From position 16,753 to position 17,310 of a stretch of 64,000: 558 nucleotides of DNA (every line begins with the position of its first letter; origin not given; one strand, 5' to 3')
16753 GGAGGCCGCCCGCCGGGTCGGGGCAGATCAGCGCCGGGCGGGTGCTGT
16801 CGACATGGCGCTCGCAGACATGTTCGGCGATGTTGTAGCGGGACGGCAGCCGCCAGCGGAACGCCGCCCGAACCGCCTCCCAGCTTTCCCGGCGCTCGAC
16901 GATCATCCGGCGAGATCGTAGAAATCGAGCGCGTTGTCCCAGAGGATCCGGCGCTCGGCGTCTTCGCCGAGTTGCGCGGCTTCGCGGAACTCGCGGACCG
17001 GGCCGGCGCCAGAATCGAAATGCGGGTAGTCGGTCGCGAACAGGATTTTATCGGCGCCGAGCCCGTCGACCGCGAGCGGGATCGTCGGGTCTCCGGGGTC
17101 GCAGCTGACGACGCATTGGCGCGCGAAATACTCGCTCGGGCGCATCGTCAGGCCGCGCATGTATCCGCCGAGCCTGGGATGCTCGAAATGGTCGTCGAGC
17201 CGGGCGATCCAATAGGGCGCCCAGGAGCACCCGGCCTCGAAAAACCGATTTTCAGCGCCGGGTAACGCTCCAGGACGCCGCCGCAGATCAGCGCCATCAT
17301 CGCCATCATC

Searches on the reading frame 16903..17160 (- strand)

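Call 15: search_protein_families(library=pfam, proteins=[window:16903-17160:-], max_evalue=0.00001)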
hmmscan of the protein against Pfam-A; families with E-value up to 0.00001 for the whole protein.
window:16903-17160:- (85 aa): 1 family
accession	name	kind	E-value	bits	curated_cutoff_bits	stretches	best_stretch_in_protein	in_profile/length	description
PF04909.20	Amidohydro_2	-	9.2e-11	42.5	26.4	1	12-83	213-289/289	Amidohydrolase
